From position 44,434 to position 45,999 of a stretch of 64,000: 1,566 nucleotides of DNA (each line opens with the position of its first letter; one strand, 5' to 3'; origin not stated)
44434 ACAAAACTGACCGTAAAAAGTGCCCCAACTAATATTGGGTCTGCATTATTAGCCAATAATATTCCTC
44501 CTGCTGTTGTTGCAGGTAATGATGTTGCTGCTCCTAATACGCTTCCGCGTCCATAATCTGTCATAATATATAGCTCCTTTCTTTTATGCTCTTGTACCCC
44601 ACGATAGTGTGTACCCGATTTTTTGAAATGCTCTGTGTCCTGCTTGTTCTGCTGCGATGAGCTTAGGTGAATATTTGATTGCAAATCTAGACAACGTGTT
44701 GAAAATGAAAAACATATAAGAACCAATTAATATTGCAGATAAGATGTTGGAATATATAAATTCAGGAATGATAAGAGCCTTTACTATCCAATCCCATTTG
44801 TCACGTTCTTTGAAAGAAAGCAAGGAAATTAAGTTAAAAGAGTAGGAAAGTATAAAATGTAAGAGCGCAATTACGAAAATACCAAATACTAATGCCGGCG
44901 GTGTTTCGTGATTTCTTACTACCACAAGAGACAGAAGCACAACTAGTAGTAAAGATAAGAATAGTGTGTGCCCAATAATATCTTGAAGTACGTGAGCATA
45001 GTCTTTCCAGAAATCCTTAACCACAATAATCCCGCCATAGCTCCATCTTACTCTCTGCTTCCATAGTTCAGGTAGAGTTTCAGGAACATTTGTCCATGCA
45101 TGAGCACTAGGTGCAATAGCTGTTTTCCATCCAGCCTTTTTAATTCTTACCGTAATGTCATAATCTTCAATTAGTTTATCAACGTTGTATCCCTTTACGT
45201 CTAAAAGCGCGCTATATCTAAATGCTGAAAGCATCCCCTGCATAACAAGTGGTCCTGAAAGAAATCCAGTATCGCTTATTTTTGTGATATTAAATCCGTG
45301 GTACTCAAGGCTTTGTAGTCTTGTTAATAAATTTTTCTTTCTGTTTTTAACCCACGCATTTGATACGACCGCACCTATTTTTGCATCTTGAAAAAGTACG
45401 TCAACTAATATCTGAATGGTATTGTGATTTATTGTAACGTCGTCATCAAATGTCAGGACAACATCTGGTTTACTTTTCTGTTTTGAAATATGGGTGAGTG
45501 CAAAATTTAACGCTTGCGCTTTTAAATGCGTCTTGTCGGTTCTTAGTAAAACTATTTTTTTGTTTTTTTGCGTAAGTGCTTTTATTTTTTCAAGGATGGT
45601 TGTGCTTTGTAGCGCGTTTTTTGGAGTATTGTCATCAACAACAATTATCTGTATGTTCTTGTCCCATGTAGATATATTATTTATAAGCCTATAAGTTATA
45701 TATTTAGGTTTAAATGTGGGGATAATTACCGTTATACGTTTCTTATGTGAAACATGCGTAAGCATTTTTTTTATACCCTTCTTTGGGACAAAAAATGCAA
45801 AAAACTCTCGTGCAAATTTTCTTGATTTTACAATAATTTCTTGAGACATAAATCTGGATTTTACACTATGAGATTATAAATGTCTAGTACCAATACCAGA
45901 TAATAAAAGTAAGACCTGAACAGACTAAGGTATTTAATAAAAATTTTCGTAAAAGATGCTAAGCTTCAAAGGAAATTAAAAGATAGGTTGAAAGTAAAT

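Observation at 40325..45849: Sortase-coupled PNAG/chitin-like exopolysaccharide operon inserted antisense into the dcw cluster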

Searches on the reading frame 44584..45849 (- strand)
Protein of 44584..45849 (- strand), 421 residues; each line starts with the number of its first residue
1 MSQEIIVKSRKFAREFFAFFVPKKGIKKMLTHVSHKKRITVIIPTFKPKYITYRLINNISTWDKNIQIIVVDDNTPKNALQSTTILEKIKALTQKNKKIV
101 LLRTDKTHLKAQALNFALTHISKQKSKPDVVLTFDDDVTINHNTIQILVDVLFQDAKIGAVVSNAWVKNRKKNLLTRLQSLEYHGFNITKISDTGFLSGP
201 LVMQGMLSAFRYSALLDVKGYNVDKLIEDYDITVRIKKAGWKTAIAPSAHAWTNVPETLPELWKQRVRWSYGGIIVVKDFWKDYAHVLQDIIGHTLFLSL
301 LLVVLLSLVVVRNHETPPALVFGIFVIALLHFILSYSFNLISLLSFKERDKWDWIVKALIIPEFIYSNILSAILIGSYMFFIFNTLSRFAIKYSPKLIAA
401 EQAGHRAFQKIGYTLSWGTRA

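Call 3: search_protein_families(library=pfam, proteins=[window:44584-45849:-], max_evalue=0.01)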
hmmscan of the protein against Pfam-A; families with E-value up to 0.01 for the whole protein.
window:44584-45849:- (421 aa): 7 families
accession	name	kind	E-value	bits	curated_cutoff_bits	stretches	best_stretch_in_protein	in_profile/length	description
PF13641.12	Glyco_tranf_2_3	-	1.9e-23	84.1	27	1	38-272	2-230/230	Glycosyltransferase like family 2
PF13632.12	Glyco_trans_2_3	-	2e-20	73.9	27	1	131-331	2-189/198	Glycosyl transferase family group 2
PF13506.12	Glyco_transf_21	-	3.8e-17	62.7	21.7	1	124-270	27-173/174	Glycosyl transferase family 21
PF00535.33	Glycos_transf_2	-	1.1e-12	48.7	23.3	1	40-173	1-124/168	Glycosyl transferase family 2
PF03142.21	Chitin_synth_2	-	1.1e-07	31.3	27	1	122-223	196-297/527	Chitin synthase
PF10111.15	Glyco_tranf_2_2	-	0.00015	21.8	27.3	1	41-171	2-128/276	Glycosyltransferase like family 2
PF19358.4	DUF5935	-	0.0046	17.3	23.6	1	300-396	53-147/193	Family of unknown function (DUF5935)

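Call 4: search_protein_families(library=ncbifam, proteins=[window:44584-45849:-], max_evalue=0.01)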
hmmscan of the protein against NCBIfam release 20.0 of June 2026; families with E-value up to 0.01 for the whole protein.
window:44584-45849:- (421 aa): 13 families
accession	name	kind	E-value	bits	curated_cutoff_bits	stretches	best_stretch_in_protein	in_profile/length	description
TIGR03937.1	PgaC_IcaA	equivalog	4.1e-37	128.1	422.3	1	28-307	36-303/407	poly-beta-1,6-N-acetyl-D-glucosamine synthase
TIGR04242.1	nodulat_NodC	equivalog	5.6e-20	71.7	550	1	21-332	32-346/395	chitooligosaccharide synthase NodC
TIGR03111.1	glyc2_xrt_Gpos1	hypoth_equivalog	1.3e-17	63.7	363.95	1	24-345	36-367/439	TIGR03111 family XrtG-associated glycosyltransferase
TIGR03030.1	CelA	equivalog_domain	5.9e-10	37.8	699.1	1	210-273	314-377/714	UDP-forming cellulose synthase catalytic subunit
NF053846.1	glyco_with_XrtP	equivalog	1.5e-09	37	520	1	105-275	106-300/440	XrtP-associated glycosyltransferase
NF038299.1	EPS_HpsN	equivalog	3.8e-09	36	425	1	38-169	2-123/317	hormogonium polysaccharide biosynthesis glycosyltransferase HpsN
TIGR03965.1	mycofact_glyco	equivalog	1.2e-06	27.7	280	1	32-270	69-297/467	mycofactocin biosynthesis glycosyltransferase MftF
NF041865.1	EpsU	equivalog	2.1e-06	27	700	1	31-311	33-305/394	exopolysaccharide biosynthesis GT2 family glycosyltransferase EpsU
TIGR03472.1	HpnI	equivalog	2.3e-06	26.7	310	1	127-305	126-298/373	bacteriohopanetetrol glucosamine biosynthesis glycosyltransferase HpnI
NF008558.0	PRK11498.1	equivalog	9.8e-06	23.7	992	1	99-274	329-502/872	UDP-forming cellulose synthase catalytic subunit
NF041875.1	EPS_EpsD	equivalog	9.2e-05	22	370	1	41-272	3-224/325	exopolysaccharide biosynthesis glycosyltransferase EpsD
NF050050.1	ProtGlycPglI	equivalog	0.00097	18.6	500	1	38-200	3-151/306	GalNAc(5)-diNAcBac-PP-undecaprenol beta-1,3-glucosyltransferase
TIGR04283.1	glyco_like_mftF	equivalog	0.0015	18.2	182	0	39-85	1-48/221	TIGR04283 family arsenosugar biosynthesis glycosyltransferase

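Call 8: find_homologous_proteins(query=window:44584-45849:-, max_evalue=1e-10)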
Query window:44584-45849:- (421 aa): 138 proteins with E <= 1e-10 among 8000 candidates; the best 120 are listed.
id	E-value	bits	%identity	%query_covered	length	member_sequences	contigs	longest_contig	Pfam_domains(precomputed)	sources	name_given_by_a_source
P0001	1.0e-255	866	91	100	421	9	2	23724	PF13632.13,PF13506.14,PF13641.13,PF03142.22,PF01644.24,PF00535.33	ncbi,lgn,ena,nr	ncbi:MAG: glycosyltransferase family 2 protein [Candidatus Levybacteria bacterium]|nr:glycosyltransf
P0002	1.1e-170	586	60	100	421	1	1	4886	PF13632.13,PF13506.14,PF13641.13,PF03142.22,PF01644.24,PF00535.33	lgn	-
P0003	1.7e-160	552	59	98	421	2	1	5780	PF13632.13,PF13506.14,PF13641.13,PF03142.22,PF00535.33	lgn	-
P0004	9.8e-148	510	54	100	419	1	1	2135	PF13632.13,PF13506.14,PF13641.13,PF00535.33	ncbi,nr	ncbi:MAG TPA: glycosyltransferase [Patescibacteria group bacterium]|nr:glycosyltransferase [Patescib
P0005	6.7e-146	504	54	100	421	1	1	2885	PF13632.13,PF13506.14,PF13641.13,PF01644.24,PF00535.33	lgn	-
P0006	9.4e-135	468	51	100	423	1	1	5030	PF13632.13,PF13506.14,PF13641.13,PF03142.22,PF01644.24,PF00535.33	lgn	-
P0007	1.9e-134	467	52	97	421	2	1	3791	PF13632.13,PF13506.14,PF13641.13,PF03142.22,PF01644.24,PF00535.33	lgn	-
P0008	2.8e-132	460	52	98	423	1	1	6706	PF13632.13,PF13506.14,PF13641.13,PF03142.22,PF01644.24,PF00535.33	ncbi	-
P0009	7.9e-132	458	50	99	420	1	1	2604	PF13632.13,PF13506.14,PF13641.13,PF03142.22,PF01644.24,PF00535.33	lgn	-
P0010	4.0e-131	456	53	96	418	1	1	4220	PF13632.13,PF13506.14,PF13641.13,PF03142.22,PF01644.24,PF00535.33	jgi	jgi:cellulose synthase/poly-beta-1,6-N-acetylglucosamine synthase-like glycosyltransferase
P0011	4.1e-130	452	49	100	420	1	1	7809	PF13632.13,PF13506.14,PF13641.13,PF03142.22,PF01644.24,PF00535.33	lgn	-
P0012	8.7e-130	451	51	97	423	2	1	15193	PF13632.13,PF13506.14,PF13641.13,PF00535.33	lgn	-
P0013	9.3e-130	451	50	97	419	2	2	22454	PF13632.13,PF13506.14,PF13641.13,PF03142.22,PF01644.24,PF00535.33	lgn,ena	-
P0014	1.4e-127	444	53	91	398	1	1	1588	PF13632.13,PF13506.14,PF13641.13,PF03142.22,PF01644.24,PF00535.33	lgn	-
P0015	3.1e-127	443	48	97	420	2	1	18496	PF13632.13,PF13506.14,PF13641.13,PF01644.24,PF00535.33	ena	-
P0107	8.0e-94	333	42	95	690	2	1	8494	PF00483.30,PF13632.13,PF13506.14,PF13641.13,PF03142.22,PF01644.24,PF00535.33,PF12804.14,PF02348.26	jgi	-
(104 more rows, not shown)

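Call 9: search_solved_structures(query=window:44584-45849:-, max_evalue=0.001, show_alignments=2)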
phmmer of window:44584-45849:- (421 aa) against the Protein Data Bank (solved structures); distinct sequences matched with E-value up to 0.001: 2.
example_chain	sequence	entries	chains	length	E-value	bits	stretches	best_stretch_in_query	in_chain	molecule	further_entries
6yv7_B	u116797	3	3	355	4e-05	25.9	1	21-265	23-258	Glycosyl transferase, family 2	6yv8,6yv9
6yv7_A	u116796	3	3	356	4e-05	25.9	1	21-265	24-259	Glycosyl transferase, family 2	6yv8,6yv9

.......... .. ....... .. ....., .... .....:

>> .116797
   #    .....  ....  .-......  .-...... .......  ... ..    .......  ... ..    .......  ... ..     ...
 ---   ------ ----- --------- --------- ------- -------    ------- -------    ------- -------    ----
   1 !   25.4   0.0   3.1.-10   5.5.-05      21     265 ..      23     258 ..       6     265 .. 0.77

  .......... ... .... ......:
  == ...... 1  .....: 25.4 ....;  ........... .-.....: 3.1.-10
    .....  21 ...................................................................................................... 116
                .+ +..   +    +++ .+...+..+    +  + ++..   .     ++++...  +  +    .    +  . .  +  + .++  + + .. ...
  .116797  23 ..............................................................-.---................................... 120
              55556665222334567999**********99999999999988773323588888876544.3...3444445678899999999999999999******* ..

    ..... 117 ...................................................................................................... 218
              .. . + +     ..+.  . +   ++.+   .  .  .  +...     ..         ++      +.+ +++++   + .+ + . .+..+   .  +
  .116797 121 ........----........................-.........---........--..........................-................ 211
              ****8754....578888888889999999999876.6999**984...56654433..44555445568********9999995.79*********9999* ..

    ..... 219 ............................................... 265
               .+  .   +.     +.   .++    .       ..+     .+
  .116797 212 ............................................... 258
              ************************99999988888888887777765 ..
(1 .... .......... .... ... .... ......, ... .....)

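Call 11: find_related_loci(query=A1, collection=genome_contigs, flank=10000)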
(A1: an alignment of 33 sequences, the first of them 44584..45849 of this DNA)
Query A1 (421 aa) in genome_contigs; peptide patterns used: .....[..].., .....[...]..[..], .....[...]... (x = any residue, [..] = any of these).
235 stretches matched a pattern; 214 encode a relative of the query (tblastn E <= 1e-3); the best 80 are kept; 78 distinct loci.
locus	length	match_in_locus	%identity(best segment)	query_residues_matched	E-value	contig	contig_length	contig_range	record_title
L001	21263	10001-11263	93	1-421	0e+0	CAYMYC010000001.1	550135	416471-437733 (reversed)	MAG TPA_asm: uncultured Gammaproteobacteria bacterium isolate binchicken_co128_232 genome assembly, contig: NODE_4_lengt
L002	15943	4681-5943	91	1-421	0e+0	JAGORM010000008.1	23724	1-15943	MAG: Candidatus Levyibacteriota bacterium isolate Gw_Eff_bin_269 Gw_Eff_4230_length_23724_cov_11.482816, whole genome sh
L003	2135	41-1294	54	1-420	9e-166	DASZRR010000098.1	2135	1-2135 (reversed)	MAG TPA_asm: Patescibacteria group bacterium isolate SMAG_U6029 k141_169490, whole genome shotgun sequence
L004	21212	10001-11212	45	13-420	1e-115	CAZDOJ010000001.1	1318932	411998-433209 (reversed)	MAG TPA_asm: uncultured Gammaproteobacteria bacterium isolate SRP292972_co3_93 genome assembly, contig: NODE_1_length_13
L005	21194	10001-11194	46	19-420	8e-116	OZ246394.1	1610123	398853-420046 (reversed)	MAG: uncultured Gammaproteobacteria bacterium isolate SRP292972_co1_11 genome assembly, chromosome: 1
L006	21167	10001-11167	46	32-421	2e-113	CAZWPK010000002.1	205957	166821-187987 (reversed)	MAG TPA_asm: uncultured Pseudomonadales bacterium isolate binchicken_co347_42 genome assembly, contig: NODE_32_length_20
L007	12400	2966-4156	45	22-420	1e-113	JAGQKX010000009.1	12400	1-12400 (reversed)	MAG: candidate division WWE3 bacterium isolate HKST-UBA01 NODE_9_length_12400_cov_3.102086, whole genome shotgun sequenc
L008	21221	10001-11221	44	10-420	4e-111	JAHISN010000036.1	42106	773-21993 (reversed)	MAG: Patescibacteria group bacterium isolate MM_PC_MetaG.mb.174 MM_PC_MetaG.mb.174_k141_780301, whole genome shotgun seq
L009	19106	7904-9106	47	19-420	3e-116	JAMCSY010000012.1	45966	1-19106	MAG: Patescibacteria group bacterium isolate FK_Sedi_A_Bin.193 NODE_1448_length_45966_cov_10.0918, whole genome shotgun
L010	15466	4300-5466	45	32-421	7e-109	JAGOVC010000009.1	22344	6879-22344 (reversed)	Candidatus Woesebacteria bacterium isolate Gw_Eff_bin_538 Gw_Eff_4696_length_22344_cov_6.344196, whole genome shotgun se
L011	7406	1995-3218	45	9-420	3e-108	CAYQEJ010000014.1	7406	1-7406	MAG TPA_asm: uncultured Gammaproteobacteria bacterium isolate SRP278252_co2_88 genome assembly, contig: NODE_21366_lengt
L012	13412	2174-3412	43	6-420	8e-108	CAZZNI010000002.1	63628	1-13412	MAG TPA_asm: uncultured Gammaproteobacteria bacterium isolate SRP241326_co4_16 genome assembly, contig: NODE_744_length_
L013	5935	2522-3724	45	18-421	4e-107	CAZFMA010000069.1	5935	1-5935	MAG TPA_asm: uncultured Candidatus Saccharibacteria bacterium isolate binchicken_co203_568 genome assembly, contig: k141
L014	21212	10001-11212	42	12-420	1e-105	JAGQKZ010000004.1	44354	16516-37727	MAG: candidate division WWE3 bacterium isolate HKST-UBA03 NODE_4_length_44354_cov_4.278406, whole genome shotgun sequenc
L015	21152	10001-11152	45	36-420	2e-104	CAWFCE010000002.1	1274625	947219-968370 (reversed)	MAG: Candidatus Parcubacteria bacterium isolate MFD02416.bin.1.397 genome assembly, contig: contig_61671, whole genome s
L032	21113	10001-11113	41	42-420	4e-96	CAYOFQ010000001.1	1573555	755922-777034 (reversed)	MAG TPA_asm: uncultured Gammaproteobacteria bacterium isolate SRP342105_co1_162 genome assembly, contig: NODE_1_length_1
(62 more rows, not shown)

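Call 25: search_solved_structures(query=A1, max_evalue=0.01)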
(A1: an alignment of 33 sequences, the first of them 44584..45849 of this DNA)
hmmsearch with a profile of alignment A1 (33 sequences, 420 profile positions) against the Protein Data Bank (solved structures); distinct sequences matched with E-value up to 0.01: 30.
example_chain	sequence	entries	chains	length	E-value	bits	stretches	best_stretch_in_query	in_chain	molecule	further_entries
6yv7_B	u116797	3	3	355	8.6e-11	44.2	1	36-265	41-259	Glycosyl transferase, family 2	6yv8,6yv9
6yv7_A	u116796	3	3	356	8.7e-11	44.2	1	36-265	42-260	Glycosyl transferase, family 2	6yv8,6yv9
8smm_A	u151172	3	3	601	3.2e-09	39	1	126-271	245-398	Hyaluronan synthase 1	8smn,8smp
7wjm_A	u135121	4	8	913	8.4e-08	34.4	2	226-272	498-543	Chitin synthase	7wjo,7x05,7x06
8k52_A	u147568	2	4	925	8.5e-08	34.3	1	226-272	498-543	chitin synthase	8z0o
7wjn_A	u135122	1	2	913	1.4e-07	33.7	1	228-272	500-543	Chitin synthase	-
5ej1_A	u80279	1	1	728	7.1e-07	31.3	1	205-275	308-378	Putative cellulose synthase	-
7sp7_A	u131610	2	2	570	7.5e-07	31.2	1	115-271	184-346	Hyaluronan synthase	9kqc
8snc_A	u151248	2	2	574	7.6e-07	31.2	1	115-271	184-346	Hyaluronan synthase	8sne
4hg6_A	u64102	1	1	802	8.7e-07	31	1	205-275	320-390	Cellulose Synthase Subunit A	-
4p00_A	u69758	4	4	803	8.7e-07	31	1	205-275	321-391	Cellulose Synthase A subunit | Cellulose Synthase subunit A | Putative cellulose synthase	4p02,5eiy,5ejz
7sp6_A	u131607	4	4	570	3.9e-06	28.9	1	115-271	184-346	Hyaluronan synthase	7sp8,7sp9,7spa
8snd_A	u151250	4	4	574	4e-06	28.9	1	115-271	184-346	Hyaluronan synthase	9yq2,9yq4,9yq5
9hwj_A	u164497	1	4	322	1.5e-05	27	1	36-151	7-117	Undecaprenyl-phosphate 4-deoxy-4-formamido-L-arabinose transferase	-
5mlz_A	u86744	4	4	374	4e-05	25.6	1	33-157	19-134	Dolichol monophosphate mannose synthase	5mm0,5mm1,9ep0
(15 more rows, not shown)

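Call 34: find_related_loci(query=A1, collection=metagenome_contigs, flank=7000)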
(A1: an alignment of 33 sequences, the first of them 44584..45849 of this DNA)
Query A1 (421 aa) in metagenome_contigs; peptide patterns used: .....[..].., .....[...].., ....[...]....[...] (x = any residue, [..] = any of these).
294 stretches matched a pattern; 98 encode a relative of the query (tblastn E <= 1e-3); the best 80 are kept; 80 distinct loci.
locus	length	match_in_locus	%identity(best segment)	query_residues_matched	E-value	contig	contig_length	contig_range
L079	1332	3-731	99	179-421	4e-177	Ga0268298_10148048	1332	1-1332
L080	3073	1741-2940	47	19-420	3e-124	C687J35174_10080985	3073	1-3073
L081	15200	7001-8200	47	19-420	4e-119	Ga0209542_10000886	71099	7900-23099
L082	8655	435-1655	44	10-420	2e-111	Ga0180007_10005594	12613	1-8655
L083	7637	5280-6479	47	19-420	2e-111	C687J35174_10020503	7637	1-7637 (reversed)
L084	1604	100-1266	47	32-421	4e-120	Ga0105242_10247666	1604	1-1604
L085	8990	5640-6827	46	19-420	7e-111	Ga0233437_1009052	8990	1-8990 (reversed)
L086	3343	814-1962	45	37-420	3e-111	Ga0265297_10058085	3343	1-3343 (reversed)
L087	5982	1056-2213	46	35-421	1e-108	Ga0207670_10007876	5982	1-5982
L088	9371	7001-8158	46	35-421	1e-108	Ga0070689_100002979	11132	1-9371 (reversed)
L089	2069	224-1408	44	19-419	1e-113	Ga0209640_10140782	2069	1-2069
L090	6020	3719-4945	40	10-420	3e-106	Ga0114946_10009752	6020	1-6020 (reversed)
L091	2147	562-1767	42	20-420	3e-112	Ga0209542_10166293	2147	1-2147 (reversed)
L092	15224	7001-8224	42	5-420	3e-105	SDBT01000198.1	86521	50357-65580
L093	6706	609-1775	43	22-420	3e-105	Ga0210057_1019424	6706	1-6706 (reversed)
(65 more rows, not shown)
